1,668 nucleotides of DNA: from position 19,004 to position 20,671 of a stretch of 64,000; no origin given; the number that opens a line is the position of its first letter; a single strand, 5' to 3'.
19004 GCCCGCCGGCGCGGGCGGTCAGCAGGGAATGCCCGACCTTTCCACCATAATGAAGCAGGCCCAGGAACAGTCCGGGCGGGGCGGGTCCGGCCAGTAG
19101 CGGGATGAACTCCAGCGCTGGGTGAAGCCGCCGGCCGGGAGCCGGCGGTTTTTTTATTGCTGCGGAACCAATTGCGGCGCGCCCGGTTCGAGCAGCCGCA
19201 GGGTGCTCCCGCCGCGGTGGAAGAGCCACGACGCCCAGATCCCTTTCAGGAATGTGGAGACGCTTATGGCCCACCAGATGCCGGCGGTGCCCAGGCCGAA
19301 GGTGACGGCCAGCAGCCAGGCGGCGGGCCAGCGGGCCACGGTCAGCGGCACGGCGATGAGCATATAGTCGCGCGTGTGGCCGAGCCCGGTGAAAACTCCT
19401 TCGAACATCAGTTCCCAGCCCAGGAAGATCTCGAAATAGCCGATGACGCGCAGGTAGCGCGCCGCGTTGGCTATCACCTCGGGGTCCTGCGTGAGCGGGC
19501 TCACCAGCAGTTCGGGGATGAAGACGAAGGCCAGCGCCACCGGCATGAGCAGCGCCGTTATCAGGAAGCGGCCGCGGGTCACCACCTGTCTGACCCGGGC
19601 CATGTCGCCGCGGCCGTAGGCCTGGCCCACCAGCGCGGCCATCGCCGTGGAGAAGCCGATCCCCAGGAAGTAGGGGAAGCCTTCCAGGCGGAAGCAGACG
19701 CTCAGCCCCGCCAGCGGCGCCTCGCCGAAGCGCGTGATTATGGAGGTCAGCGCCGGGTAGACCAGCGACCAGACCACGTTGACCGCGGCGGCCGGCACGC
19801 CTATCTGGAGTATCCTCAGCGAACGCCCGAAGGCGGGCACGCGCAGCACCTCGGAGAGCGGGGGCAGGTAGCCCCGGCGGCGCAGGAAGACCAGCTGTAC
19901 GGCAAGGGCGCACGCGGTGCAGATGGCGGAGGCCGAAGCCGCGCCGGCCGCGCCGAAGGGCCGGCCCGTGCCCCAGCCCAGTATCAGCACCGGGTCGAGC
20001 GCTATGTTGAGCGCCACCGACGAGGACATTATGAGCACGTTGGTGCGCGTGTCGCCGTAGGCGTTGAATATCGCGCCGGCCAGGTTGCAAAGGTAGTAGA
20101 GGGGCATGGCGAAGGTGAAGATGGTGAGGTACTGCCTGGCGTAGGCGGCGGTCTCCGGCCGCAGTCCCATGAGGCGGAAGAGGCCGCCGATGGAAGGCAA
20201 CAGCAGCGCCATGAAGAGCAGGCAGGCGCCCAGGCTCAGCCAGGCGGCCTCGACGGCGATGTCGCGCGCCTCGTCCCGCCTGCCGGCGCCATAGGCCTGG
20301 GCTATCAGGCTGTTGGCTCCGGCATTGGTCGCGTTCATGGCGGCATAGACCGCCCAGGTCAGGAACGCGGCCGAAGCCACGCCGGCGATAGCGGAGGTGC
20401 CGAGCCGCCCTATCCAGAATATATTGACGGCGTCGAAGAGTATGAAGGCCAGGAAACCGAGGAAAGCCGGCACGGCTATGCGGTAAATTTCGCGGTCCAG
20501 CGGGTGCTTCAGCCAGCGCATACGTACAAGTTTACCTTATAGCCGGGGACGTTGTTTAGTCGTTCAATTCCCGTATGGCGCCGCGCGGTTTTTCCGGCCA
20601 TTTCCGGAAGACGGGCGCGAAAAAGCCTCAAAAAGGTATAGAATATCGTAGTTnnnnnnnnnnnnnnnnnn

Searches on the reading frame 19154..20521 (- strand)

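Call 59: search_protein_families(library=pfam, proteins=[window:19154-20521:-], max_evalue=0.001)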
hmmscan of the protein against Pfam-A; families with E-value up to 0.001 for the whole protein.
window:19154-20521:- (455 aa): 2 families
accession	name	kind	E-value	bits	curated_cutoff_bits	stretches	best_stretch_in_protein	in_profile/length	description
PF01554.23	MatE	-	7.8e-55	185.4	24.9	2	243-402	1-160/161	MatE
PF03023.19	MurJ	-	0.00043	19.5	27.4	0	71-221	259-407/451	Lipid II flippase MurJ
